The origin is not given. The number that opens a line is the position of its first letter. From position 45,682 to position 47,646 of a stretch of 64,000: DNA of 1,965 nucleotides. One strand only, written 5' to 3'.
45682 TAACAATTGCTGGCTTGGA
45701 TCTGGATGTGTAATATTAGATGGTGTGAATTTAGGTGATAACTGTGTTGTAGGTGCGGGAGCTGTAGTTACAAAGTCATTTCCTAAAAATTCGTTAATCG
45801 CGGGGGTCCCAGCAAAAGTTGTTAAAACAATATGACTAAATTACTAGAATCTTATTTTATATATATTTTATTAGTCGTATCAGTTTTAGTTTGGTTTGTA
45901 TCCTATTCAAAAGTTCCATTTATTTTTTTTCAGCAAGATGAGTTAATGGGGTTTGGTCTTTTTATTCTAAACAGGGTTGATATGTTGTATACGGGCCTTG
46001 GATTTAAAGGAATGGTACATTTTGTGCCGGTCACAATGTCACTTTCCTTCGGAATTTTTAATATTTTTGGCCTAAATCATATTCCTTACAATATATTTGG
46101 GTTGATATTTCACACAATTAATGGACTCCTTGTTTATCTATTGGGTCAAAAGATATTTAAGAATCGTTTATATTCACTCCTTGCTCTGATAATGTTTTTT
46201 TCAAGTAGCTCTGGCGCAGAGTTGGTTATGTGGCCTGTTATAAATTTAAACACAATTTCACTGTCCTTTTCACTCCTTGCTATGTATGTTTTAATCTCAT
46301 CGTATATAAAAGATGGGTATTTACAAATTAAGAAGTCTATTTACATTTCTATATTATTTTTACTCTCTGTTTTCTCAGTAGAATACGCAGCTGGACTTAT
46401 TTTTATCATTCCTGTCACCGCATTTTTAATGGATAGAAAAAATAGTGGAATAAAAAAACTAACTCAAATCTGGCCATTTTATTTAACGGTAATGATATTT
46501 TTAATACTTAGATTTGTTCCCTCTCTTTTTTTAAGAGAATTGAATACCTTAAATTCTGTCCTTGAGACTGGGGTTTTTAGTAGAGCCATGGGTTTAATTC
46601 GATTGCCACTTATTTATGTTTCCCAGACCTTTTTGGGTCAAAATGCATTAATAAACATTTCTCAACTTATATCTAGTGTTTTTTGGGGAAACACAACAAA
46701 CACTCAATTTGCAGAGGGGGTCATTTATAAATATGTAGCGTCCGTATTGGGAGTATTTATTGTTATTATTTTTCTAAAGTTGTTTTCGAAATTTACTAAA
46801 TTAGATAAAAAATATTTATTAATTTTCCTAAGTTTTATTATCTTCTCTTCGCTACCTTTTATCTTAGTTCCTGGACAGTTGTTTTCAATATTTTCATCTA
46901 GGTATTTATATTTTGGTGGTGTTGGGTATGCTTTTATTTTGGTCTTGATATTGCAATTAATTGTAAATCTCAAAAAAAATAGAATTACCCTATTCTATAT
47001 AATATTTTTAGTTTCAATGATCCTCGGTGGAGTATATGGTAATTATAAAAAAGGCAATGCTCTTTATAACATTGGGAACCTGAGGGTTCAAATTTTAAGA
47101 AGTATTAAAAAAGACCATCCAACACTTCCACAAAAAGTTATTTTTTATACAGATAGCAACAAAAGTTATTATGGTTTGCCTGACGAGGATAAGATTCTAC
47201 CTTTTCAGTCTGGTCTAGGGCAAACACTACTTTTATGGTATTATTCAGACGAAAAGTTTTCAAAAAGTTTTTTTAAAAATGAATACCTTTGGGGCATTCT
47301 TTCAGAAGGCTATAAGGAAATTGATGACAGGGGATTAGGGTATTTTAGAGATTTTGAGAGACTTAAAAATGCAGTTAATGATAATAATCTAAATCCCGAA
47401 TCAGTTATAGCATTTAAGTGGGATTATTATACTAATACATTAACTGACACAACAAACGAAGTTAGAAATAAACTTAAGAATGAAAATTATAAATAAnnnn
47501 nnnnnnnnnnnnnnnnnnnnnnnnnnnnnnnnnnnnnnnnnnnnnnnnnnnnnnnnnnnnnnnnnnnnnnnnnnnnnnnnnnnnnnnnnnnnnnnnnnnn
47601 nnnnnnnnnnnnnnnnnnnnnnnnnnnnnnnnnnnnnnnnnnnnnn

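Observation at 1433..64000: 62-kb glycan locus dominated by GT-C membrane glycosyltransferases: an Emb/Aft-like extracytoplasmic glycan assembly system outside Actinobacteria?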

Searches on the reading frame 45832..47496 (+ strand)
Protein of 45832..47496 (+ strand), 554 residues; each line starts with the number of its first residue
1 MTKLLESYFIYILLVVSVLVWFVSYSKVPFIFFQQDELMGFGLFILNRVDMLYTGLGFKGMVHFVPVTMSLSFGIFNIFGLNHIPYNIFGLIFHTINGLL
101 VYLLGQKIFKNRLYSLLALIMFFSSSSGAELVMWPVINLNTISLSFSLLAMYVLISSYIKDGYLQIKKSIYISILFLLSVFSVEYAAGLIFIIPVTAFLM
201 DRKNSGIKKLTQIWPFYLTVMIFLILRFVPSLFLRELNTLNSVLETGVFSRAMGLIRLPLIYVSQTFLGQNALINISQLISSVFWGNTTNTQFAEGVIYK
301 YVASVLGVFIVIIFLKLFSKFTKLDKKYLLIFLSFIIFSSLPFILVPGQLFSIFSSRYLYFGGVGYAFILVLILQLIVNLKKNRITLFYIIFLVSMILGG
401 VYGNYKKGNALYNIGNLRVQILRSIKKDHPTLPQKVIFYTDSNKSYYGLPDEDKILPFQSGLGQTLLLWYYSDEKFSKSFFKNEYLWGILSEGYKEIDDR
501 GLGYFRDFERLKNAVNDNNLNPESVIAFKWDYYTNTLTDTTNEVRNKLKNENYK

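Call 3: search_protein_families(library=pfam, proteins=[window:45832-47496:+], max_evalue=0.01)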
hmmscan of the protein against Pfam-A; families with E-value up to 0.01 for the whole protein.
window:45832-47496:+ (554 aa): 0 families

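Call 11: search_protein_families(library=pfam, proteins=[window:45832-47496:+], max_evalue=10)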
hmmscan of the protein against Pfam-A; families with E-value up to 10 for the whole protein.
window:45832-47496:+ (554 aa): 0 families

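Call 12: search_protein_families(library=ncbifam, proteins=[window:45832-47496:+], max_evalue=1)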
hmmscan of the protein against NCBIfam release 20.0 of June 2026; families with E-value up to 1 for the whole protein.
window:45832-47496:+ (554 aa): 0 families

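Call 30: find_homologous_proteins(query=window:45832-47496:+)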
Query window:45832-47496:+ (554 aa): 127 proteins with E <= 0.001 among 8000 candidates; the best 120 are listed.
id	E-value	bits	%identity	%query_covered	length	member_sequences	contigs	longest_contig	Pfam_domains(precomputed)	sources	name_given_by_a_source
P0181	0.0e+0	1186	100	100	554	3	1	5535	-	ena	-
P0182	1.0e-271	920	77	100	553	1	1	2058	-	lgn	-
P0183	1.2e-230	785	66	99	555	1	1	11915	-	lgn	-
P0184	7.5e-213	726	62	98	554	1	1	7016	-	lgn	-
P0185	8.9e-210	716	59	97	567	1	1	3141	-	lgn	-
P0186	1.1e-206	706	58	100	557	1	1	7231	-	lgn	-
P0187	8.5e-175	601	54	98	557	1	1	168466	-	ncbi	-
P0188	2.2e-171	589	52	98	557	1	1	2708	-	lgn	-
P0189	5.2e-124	433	43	97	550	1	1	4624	-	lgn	-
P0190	6.5e-124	433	45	97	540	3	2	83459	-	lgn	-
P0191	9.4e-124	432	44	97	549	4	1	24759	-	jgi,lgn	jgi:hypothetical protein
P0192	2.2e-122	428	44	96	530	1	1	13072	-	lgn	-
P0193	2.5e-122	427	41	97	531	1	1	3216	-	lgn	-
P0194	8.6e-122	426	42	95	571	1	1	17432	-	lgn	-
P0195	5.0e-121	423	44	97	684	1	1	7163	PF00754.32,PF22633.4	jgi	jgi:hypothetical protein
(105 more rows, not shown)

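Call 34: search_solved_structures(query=A3, max_evalue=10)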
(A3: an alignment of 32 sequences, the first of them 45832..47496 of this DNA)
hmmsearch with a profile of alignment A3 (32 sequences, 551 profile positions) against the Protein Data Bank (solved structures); distinct sequences matched with E-value up to 10: 1.
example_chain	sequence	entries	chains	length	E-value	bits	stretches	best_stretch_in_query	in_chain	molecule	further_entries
5xtc_k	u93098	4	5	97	8.6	8.1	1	131-198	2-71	NADH-ubiquinone oxidoreductase chain 4L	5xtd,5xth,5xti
